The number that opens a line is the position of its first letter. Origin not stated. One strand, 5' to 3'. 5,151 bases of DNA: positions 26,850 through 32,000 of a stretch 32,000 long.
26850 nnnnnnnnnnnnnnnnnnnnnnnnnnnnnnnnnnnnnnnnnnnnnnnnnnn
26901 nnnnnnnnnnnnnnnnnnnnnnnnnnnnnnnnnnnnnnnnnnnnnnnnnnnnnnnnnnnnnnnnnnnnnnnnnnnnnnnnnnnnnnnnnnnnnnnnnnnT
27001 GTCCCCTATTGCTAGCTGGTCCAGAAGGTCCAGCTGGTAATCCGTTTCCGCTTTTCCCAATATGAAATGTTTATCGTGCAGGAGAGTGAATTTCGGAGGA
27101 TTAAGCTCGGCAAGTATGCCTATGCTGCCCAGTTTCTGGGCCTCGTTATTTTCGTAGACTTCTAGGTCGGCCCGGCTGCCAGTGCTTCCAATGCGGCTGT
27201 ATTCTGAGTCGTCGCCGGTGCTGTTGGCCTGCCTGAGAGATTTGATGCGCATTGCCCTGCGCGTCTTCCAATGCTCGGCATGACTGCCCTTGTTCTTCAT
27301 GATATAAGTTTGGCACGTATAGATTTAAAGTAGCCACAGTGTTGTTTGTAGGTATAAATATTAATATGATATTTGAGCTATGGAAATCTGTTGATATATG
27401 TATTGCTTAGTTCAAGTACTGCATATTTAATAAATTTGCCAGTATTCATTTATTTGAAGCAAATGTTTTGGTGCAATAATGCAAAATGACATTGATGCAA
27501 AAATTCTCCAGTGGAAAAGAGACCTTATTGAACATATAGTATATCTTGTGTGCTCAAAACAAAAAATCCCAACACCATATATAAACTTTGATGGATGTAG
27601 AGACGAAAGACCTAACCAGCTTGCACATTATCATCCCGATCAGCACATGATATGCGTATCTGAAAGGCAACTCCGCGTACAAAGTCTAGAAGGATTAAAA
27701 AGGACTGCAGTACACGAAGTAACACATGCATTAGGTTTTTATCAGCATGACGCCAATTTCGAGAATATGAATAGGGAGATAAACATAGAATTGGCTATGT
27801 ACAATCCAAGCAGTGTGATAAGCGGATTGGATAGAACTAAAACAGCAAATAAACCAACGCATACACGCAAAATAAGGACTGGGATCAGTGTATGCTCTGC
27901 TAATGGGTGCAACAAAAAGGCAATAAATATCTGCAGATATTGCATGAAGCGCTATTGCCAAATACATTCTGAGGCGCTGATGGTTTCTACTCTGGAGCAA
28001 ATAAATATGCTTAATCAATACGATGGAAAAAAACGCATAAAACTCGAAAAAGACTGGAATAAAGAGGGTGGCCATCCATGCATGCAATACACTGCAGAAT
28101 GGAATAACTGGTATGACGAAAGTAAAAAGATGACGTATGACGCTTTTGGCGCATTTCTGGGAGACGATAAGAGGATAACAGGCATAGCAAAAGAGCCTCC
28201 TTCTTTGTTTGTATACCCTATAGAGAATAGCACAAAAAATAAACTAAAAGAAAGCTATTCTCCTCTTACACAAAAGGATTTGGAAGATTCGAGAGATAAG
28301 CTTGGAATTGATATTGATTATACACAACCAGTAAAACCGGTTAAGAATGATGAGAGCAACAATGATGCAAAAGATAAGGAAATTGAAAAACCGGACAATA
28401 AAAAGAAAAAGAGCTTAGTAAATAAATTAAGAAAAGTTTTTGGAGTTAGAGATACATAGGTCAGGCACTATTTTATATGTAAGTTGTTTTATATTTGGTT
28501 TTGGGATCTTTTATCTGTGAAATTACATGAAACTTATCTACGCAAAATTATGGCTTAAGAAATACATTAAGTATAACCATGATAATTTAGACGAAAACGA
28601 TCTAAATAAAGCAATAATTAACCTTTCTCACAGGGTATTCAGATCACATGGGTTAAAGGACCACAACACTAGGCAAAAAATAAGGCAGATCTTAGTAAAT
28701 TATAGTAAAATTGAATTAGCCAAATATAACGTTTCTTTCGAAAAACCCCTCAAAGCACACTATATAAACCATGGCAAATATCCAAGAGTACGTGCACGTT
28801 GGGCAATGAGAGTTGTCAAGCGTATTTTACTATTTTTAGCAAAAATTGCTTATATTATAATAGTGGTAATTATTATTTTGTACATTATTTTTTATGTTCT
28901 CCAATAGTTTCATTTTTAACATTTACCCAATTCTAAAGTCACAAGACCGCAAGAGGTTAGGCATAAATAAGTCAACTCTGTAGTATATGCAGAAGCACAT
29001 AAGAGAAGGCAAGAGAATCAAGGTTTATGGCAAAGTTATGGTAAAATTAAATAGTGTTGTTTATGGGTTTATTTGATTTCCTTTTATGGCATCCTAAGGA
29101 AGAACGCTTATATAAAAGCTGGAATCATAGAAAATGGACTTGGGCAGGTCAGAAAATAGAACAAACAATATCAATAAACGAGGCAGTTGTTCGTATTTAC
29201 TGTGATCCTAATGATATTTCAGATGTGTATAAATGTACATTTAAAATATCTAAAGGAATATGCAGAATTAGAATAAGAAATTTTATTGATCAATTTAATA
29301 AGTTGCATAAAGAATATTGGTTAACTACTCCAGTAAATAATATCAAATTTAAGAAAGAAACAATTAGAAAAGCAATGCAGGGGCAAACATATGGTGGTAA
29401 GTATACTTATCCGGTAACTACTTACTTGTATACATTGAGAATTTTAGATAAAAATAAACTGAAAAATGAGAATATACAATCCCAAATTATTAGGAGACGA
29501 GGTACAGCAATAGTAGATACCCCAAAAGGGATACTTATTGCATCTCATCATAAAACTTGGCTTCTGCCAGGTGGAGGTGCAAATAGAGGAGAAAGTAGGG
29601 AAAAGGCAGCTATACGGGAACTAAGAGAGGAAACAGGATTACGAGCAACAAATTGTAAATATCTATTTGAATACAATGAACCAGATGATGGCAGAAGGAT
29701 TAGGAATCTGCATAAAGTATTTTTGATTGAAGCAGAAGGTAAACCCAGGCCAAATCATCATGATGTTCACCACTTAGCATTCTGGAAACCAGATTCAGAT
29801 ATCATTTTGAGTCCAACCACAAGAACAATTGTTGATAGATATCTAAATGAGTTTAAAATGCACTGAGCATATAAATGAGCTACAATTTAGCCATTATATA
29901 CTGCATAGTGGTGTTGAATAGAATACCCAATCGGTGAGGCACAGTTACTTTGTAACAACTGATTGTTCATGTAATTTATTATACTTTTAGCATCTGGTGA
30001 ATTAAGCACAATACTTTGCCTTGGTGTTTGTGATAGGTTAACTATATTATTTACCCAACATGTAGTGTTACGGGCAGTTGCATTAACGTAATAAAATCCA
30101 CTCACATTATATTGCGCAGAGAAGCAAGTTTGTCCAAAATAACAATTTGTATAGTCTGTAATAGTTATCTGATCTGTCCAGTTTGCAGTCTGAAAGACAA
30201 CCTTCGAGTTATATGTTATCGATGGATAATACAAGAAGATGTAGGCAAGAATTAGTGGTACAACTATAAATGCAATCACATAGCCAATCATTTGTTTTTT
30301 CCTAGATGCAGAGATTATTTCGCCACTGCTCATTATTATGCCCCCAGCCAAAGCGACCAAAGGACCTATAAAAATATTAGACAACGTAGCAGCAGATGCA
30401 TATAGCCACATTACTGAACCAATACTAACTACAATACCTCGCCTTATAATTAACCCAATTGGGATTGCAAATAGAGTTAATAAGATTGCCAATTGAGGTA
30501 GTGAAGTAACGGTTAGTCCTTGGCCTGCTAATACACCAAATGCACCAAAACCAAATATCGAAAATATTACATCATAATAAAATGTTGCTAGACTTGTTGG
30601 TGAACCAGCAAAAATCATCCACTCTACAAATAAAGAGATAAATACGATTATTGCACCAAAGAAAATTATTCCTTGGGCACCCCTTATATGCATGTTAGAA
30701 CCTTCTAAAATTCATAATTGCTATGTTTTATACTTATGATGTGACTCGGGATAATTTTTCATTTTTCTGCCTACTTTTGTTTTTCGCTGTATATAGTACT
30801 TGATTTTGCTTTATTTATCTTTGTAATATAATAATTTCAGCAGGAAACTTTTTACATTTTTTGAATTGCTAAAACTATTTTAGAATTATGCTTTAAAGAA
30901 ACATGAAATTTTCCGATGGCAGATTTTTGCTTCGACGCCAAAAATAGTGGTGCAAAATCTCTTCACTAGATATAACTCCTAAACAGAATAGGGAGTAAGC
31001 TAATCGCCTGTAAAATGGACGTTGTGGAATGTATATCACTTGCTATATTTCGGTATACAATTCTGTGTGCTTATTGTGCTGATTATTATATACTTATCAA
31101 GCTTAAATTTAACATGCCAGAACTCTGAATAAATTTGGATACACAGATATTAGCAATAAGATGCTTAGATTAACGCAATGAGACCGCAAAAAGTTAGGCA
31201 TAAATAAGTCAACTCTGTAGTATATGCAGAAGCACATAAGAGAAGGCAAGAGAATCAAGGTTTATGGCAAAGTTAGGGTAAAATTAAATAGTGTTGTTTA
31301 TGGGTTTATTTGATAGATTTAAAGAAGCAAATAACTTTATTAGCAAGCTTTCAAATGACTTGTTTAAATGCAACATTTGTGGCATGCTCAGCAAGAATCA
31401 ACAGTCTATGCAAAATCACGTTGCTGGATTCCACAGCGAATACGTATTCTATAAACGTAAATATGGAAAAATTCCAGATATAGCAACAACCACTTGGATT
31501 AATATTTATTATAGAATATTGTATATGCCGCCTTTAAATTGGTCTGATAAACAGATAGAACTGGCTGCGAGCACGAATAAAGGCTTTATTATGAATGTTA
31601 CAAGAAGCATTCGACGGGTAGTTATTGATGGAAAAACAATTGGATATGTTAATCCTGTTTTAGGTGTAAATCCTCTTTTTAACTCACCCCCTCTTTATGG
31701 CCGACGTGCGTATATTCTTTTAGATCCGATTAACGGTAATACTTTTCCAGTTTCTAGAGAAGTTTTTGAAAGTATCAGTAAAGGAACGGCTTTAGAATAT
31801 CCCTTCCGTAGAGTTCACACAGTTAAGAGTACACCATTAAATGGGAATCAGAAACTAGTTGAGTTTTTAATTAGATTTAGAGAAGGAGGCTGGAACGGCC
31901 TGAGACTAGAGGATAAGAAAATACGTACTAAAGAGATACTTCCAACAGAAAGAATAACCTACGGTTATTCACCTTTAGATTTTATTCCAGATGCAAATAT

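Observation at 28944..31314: Two 134-bp direct repeats give an identical 5' region and MGLFD start to two unrelated genes and bracket a 2.2-kb cassette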

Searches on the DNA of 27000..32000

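Call 13: search_rna_families(source=window, start=27000, end=32000, threshold=evalue, max_evalue=1)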
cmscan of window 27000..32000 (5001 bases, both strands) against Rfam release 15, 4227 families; matches with E-value up to 1: 0.
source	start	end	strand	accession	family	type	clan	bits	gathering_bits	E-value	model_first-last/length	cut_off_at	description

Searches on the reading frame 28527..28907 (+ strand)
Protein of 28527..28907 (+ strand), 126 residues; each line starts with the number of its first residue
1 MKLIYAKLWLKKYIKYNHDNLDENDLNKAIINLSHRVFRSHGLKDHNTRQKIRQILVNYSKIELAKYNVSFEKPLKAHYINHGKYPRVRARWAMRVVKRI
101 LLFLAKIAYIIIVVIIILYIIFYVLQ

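Call 12: search_protein_families(library=pfam, proteins=[window:28527-28907:+], max_evalue=0.1)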
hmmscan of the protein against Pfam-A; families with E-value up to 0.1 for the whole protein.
window:28527-28907:+ (126 aa): 0 families

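Call 26: search_protein_families(library=phrogs, proteins=[window:28527-28907:+], max_evalue=0.1)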
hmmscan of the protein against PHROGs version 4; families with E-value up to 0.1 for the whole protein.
window:28527-28907:+ (126 aa): 0 families

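Call 59: find_encoding_contigs(protein=window:28527-28907:+, flank=6000, max_places=10)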
Protein window:28527-28907:+ (126 aa): 24 contigs read that carry it; 6 places shown.
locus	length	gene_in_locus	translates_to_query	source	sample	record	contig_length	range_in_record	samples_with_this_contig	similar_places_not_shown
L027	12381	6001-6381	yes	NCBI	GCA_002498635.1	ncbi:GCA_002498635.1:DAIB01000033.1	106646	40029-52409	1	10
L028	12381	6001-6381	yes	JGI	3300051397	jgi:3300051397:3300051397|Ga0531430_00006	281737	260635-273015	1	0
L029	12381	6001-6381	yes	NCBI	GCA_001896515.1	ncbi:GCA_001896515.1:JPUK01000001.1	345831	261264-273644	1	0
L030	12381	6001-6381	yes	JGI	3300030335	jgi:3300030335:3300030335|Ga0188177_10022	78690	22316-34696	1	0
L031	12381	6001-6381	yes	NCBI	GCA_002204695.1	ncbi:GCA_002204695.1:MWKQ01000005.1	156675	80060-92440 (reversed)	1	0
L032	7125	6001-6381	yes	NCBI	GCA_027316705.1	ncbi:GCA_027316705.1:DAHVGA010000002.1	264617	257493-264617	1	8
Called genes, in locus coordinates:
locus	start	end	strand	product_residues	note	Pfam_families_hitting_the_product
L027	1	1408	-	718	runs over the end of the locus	PF02359:CDC48_N, PF02933:CDC48_2, PF05496:RuvB_N, PF00004:AAA, PF13191:AAA_16 (weak), PF17862:AAA_lid_3, PF00004:AAA, PF17862:AAA_lid_3, +23 more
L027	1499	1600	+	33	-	-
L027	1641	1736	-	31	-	-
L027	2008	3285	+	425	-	PF00009:GTP_EFTU, PF03144:GTP_EFTU_D2, PF03143:GTP_EFTU_D3, PF22594:GTP-eEF1A_C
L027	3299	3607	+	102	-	PF00338:Ribosomal_S10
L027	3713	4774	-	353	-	PF03193:RsgA_GTPase, PF02421:FeoB_N (faint), PF01926:MMR_HSR1, PF04548:AIG1 (weak)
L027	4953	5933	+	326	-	-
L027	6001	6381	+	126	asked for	-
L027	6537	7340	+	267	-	PF00293:NUDIX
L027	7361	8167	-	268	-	-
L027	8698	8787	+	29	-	-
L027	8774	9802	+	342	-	-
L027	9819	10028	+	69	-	-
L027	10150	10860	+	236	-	-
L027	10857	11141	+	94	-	-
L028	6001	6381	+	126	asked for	-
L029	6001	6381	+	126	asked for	-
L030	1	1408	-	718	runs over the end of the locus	PF02359:CDC48_N, PF02933:CDC48_2, PF05496:RuvB_N, PF00004:AAA, PF13191:AAA_16 (weak), PF17862:AAA_lid_3, PF00004:AAA, PF17862:AAA_lid_3, +23 more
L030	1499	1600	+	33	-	-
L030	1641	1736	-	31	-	-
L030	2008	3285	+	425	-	PF00009:GTP_EFTU, PF03144:GTP_EFTU_D2, PF03143:GTP_EFTU_D3, PF22594:GTP-eEF1A_C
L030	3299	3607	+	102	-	PF00338:Ribosomal_S10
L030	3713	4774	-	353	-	PF03193:RsgA_GTPase, PF02421:FeoB_N (faint), PF01926:MMR_HSR1, PF04548:AIG1 (weak)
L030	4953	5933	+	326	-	-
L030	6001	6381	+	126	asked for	-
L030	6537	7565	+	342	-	-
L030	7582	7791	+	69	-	-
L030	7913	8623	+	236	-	-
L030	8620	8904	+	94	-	-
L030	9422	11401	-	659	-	PF05649:Peptidase_M13_N, PF01431:Peptidase_M13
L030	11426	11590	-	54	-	-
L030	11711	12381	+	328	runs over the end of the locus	PF05496:RuvB_N (weak), PF00004:AAA, PF13177:DNA_pol3_delta2, PF25361:AAA_lid_RFC1 (weak), PF08542:Rep_fac_C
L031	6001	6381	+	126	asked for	-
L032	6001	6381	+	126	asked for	-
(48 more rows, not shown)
